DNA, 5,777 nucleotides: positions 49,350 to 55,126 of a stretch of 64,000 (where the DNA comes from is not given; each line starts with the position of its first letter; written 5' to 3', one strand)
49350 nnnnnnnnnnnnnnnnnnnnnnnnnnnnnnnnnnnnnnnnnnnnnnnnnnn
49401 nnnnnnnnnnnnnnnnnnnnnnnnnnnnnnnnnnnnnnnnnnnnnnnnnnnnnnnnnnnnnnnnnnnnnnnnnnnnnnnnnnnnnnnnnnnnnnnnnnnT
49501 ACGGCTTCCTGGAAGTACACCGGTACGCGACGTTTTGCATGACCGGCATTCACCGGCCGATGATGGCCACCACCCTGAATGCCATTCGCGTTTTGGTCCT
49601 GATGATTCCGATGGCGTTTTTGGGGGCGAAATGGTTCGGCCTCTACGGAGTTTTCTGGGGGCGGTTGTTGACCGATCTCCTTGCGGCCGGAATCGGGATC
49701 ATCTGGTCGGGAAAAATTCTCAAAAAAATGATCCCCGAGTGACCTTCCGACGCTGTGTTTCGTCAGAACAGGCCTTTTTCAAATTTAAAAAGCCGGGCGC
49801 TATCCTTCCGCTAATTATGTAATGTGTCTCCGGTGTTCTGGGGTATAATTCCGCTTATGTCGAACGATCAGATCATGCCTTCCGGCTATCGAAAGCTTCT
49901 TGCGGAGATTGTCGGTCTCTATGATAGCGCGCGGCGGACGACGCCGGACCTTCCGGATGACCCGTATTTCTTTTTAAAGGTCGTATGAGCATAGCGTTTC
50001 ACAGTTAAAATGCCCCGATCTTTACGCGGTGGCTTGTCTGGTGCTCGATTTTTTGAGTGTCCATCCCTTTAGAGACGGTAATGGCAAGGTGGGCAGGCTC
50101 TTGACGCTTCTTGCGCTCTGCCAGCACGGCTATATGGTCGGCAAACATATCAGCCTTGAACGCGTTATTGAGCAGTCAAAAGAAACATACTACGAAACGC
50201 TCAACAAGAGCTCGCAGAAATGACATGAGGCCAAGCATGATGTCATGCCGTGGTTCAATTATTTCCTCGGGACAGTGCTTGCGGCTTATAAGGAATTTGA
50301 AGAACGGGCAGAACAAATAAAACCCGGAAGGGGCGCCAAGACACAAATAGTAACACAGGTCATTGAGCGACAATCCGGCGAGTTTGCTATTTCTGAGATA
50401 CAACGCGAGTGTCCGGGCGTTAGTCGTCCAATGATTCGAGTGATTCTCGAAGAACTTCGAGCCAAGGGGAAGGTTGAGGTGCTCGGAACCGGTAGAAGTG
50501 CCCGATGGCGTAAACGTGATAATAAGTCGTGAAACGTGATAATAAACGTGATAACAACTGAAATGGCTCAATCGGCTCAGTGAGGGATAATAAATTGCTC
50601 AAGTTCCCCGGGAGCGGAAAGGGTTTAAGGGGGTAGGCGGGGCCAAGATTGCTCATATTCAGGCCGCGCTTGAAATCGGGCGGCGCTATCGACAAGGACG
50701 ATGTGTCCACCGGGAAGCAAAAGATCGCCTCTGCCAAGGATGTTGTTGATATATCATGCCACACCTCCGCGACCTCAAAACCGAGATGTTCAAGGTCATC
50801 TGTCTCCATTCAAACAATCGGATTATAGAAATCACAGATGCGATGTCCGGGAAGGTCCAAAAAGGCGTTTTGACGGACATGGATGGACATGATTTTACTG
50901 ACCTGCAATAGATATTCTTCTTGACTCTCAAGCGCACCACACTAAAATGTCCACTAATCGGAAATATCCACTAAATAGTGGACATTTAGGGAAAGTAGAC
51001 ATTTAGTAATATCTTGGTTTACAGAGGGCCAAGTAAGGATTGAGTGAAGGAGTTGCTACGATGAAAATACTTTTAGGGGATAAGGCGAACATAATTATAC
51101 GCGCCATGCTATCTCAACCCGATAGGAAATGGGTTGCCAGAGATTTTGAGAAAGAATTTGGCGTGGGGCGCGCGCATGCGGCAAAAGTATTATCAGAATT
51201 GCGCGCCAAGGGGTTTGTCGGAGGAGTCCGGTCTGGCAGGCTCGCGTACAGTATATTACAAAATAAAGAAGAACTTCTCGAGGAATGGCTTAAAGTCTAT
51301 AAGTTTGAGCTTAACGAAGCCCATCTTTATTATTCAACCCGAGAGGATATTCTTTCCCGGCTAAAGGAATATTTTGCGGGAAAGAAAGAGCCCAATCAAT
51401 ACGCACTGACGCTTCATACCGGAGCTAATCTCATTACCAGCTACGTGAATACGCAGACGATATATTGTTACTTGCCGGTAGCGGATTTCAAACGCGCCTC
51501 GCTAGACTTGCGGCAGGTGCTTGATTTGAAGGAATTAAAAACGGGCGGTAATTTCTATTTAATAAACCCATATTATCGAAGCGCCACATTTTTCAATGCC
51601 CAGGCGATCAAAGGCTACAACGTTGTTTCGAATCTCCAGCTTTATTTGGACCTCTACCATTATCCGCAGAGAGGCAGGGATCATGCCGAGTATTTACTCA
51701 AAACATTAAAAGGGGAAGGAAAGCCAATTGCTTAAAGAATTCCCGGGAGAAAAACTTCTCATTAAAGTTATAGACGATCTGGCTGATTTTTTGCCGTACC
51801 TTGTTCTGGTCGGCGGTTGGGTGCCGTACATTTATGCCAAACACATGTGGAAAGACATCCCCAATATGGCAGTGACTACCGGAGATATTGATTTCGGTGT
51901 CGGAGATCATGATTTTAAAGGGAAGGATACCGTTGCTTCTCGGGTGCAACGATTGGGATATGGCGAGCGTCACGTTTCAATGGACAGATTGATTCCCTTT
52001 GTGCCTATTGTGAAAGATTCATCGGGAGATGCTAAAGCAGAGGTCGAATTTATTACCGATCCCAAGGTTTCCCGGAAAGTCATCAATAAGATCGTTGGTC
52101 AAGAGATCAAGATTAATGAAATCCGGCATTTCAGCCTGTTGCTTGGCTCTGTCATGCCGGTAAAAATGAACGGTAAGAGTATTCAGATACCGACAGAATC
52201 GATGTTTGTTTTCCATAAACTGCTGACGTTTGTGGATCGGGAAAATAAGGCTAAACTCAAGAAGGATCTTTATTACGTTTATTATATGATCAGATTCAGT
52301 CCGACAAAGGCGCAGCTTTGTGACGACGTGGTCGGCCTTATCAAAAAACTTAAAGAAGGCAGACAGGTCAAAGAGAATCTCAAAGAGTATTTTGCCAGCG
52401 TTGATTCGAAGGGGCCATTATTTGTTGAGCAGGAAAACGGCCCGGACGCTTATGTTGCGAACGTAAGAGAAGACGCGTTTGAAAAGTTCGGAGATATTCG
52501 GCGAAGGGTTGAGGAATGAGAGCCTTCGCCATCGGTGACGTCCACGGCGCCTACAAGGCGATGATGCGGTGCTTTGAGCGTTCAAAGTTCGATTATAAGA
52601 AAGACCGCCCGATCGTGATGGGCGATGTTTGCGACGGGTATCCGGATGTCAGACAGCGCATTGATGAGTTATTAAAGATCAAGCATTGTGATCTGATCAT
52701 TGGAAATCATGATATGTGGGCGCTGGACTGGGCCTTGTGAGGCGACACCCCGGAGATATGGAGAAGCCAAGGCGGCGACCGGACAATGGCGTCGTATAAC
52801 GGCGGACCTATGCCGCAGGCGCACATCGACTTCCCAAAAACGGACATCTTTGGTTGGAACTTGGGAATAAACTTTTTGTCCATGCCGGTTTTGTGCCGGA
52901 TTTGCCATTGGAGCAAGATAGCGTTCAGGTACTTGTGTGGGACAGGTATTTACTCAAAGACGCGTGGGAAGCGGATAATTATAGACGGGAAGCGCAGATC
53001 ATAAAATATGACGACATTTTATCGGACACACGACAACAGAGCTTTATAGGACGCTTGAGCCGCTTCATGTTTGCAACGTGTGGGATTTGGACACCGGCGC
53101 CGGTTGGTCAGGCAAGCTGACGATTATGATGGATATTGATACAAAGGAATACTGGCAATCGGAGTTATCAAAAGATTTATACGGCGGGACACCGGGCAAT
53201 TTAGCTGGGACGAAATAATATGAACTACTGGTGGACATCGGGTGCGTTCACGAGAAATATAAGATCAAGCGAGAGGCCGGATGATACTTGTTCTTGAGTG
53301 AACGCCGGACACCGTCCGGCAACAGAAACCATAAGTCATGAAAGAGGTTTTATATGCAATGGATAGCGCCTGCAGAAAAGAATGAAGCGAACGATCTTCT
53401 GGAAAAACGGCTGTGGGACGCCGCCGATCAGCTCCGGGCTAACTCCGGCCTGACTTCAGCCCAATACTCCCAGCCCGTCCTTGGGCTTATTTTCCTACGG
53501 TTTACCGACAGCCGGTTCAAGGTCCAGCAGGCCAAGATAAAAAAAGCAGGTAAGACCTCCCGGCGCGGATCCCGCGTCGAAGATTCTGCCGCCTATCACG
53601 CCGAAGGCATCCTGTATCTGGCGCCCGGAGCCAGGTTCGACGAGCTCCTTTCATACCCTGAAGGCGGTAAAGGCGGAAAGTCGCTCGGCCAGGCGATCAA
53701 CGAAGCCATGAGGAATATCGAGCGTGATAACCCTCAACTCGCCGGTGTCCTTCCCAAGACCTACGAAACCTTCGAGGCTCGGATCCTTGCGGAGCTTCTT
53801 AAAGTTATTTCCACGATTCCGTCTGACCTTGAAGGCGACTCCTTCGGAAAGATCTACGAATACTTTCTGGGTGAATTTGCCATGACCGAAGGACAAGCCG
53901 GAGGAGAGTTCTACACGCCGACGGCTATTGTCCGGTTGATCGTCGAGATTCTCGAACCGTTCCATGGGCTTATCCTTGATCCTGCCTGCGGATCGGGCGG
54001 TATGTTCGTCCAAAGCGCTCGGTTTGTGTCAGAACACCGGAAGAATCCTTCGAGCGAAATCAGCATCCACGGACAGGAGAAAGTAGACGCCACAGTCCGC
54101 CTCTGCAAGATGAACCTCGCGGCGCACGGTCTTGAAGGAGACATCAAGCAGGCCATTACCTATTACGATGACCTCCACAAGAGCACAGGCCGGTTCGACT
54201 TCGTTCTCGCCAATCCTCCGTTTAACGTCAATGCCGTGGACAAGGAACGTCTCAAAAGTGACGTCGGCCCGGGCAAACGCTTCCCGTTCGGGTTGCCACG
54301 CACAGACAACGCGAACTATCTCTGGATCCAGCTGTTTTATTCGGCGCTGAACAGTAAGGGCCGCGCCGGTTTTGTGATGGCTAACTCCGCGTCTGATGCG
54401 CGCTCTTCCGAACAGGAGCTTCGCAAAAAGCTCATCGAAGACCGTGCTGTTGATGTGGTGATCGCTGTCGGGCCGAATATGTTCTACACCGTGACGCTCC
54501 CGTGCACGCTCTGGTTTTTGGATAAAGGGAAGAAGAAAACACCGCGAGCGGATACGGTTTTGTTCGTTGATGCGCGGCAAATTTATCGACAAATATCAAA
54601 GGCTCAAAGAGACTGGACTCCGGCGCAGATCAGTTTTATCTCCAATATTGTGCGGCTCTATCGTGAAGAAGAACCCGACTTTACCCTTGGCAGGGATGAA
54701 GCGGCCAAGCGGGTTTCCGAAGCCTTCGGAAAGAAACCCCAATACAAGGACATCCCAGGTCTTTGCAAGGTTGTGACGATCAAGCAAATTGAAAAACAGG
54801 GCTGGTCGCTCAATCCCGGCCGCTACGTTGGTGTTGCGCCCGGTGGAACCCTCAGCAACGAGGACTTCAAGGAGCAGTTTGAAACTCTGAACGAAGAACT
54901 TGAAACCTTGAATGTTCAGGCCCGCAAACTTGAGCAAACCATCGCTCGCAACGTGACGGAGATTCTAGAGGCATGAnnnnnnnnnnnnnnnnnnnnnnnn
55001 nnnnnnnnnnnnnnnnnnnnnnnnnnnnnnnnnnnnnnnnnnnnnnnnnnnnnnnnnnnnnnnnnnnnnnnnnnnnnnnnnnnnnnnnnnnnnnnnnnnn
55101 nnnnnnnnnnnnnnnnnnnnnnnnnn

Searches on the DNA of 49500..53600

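Call 73: search_rna_families(source=window, start=49500, end=53600, threshold=evalue, max_evalue=0.1)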
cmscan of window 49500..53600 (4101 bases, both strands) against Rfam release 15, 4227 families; matches with E-value up to 0.1: 0.
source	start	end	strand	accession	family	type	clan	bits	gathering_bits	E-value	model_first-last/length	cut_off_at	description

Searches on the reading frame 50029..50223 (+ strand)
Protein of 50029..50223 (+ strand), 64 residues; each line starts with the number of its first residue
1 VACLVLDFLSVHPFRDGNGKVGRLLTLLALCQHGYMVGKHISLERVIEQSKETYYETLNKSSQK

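Call 74: search_protein_families(library=pfam, proteins=[window:50029-50223:+], max_evalue=0.001)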
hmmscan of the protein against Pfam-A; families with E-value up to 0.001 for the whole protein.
window:50029-50223:+ (64 aa): 1 family
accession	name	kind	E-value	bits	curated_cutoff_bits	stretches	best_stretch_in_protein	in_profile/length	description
PF02661.23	Fic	-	7.6e-07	30.3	24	1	1-30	64-93/93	Fic/DOC family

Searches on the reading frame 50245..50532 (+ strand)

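Call 3: search_protein_families(library=pfam, proteins=[window:50245-50532:+], max_evalue=1)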
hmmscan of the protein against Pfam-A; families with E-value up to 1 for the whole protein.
window:50245-50532:+ (95 aa): 3 families
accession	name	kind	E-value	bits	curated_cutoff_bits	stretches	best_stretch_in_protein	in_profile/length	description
PF22168.2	DIP2311-like_C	-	1.8e-05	25.4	27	1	45-90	18-62/63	Transcriptional regulator DIP2311-like, C-terminal domain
PF01638.23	HxlR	-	0.042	14.1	20.8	1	43-77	15-49/91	HxlR-like helix-turn-helix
PF24034.1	DUF7343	-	0.055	13.8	27.6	1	36-85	8-56/62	Domain of unknown function (DUF7343)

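Call 5: search_protein_families(library=ncbifam, proteins=[window:50245-50532:+], max_evalue=1)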
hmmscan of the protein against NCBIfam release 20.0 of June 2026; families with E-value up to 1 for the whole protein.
window:50245-50532:+ (95 aa): 0 families

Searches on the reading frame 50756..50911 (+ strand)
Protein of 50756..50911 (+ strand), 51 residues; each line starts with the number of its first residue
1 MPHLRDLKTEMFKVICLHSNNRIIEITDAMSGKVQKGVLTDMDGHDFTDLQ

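Call 74: search_protein_families(library=pfam, proteins=[window:50756-50911:+], max_evalue=0.001)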
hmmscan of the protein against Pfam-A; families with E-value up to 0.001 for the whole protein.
window:50756-50911:+ (51 aa): 1 family
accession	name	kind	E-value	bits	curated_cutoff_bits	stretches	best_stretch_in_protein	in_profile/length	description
PF04002.20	RadC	-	0.00091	19.6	22.1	1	1-36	12-47/121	RadC-like JAB domain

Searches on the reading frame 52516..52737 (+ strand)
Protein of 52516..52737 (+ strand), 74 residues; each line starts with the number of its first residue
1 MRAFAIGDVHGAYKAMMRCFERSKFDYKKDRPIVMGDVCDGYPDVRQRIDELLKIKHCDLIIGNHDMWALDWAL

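Call 3: search_protein_families(library=pfam, proteins=[window:52516-52737:+], max_evalue=1)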
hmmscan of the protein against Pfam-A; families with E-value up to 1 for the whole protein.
window:52516-52737:+ (74 aa): 4 families
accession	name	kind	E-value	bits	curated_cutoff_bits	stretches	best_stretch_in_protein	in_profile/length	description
PF00149.33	Metallophos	-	4.7e-07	30.9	21.5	1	1-66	1-71/191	Calcineurin-like phosphoesterase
PF12850.12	Metallophos_2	-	0.0029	18.1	27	1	1-66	1-59/154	Calcineurin-like phosphoesterase superfamily domain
PF06874.16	FBPase_2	-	0.005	15.6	27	1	32-68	187-223/639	Firmicute fructose-1,6-bisphosphatase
PF18121.7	TFA2_Winged_2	-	0.031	14.4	26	1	33-62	18-46/60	TFA2 Winged helix domain 2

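Call 4: search_protein_families(library=padloc, proteins=[window:52516-52737:+], max_evalue=1)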
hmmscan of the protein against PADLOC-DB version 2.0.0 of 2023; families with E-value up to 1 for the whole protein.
window:52516-52737:+ (74 aa): 0 families

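Call 5: search_protein_families(library=ncbifam, proteins=[window:52516-52737:+], max_evalue=1)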
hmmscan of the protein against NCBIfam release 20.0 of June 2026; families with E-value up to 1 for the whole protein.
window:52516-52737:+ (74 aa): 10 families
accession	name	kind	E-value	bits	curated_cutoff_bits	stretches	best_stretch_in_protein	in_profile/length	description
NF001204.0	PRK00166.1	equivalog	2.5e-09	36.8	176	1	1-70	1-71/276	symmetrical bis(5'-nucleosyl)-tetraphosphatase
NF008516.0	PRK11439.1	equivalog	1.8e-08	34.6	326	1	4-71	20-86/218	protein-serine/threonine phosphatase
TIGR00668.1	apaH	equivalog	8.8e-05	22.1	222.85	1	1-70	1-71/279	bis(5'-nucleosyl)-tetraphosphatase (symmetrical) ApaH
NF007425.0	PRK09968.1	equivalog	0.00039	20.2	332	1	4-71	18-84/218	protein-serine/threonine phosphatase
TIGR04168.1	TIGR04168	hypoth_equivalog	0.014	14.8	200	1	29-68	6-43/269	TIGR04168 family protein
NF058638.1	AlkPhosPhoDBac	equivalog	0.042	12.1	1000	1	20-68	383-431/574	alkaline phosphatase PhoD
TIGR03729.1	acc_ester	subfamily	0.057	12.8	148.25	1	30-68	34-74/239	putative phosphoesterase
NF001879.0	PRK00629.5-1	equivalog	0.15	10.5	840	1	14-65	643-695/718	phenylalanine--tRNA ligase subunit beta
NF010148.0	PRK13625.1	equivalog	0.16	11.5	340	1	3-34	3-34/245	bis(5'-nucleosyl)-tetraphosphatase PrpE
TIGR00694.1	thiM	equivalog_domain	0.22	11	256.4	1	6-65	57-115/249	hydroxyethylthiazole kinase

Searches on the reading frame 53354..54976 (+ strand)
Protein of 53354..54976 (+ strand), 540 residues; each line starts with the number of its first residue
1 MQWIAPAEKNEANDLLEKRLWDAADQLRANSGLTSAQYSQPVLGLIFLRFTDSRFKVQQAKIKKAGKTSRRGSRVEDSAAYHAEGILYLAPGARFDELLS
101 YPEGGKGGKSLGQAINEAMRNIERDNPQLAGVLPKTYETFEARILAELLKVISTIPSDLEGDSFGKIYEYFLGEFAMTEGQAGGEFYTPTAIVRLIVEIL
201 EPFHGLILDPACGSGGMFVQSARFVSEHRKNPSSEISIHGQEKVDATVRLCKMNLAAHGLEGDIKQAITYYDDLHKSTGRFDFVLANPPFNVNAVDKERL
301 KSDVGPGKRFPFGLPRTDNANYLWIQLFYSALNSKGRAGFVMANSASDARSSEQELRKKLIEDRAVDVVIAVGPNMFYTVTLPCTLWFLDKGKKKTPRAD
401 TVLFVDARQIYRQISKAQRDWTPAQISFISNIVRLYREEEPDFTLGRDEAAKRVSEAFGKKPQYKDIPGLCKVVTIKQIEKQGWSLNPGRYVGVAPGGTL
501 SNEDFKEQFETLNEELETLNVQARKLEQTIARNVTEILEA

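Call 3: search_protein_families(library=pfam, proteins=[window:53354-54976:+], max_evalue=1)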
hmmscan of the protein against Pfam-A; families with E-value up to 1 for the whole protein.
window:53354-54976:+ (540 aa): 10 families
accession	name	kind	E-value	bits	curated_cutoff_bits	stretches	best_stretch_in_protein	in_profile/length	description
PF02384.22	N6_Mtase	-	2e-80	270.9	20.4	1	161-494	3-305/311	N-6 DNA Methylase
PF12161.14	HsdM_N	-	5.8e-18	66.3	24.5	1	16-142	1-117/135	HsdM N-terminal domain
PF01170.24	UPF0020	-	1.1e-07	32.2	22.3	1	207-300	32-141/197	RMKL-like, methyltransferase domain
PF05175.20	MTS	-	6.6e-06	26.3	23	1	194-295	21-113/170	Methyltransferase small domain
PF07669.17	Eco57I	-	2.8e-05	24.7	25.3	1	272-372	69-165/171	Eco57I restriction-modification methylase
PF07259.17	ProSAAS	-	0.0023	18.4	23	1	62-157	16-97/269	ProSAAS precursor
PF13847.12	Methyltransf_31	-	0.022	14.9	27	1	207-290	7-84/145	Methyltransferase domain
PF02996.22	Prefoldin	-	0.11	12.9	23.2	0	503-534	87-118/120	Prefoldin subunit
PF03602.21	Cons_hypoth95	-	0.17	12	24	1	242-295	71-128/182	Conserved hypothetical protein 95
PF20473.4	MmeI_Mtase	-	0.25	10.9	27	0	207-220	23-36/259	MmeI, DNA-methyltransferase domain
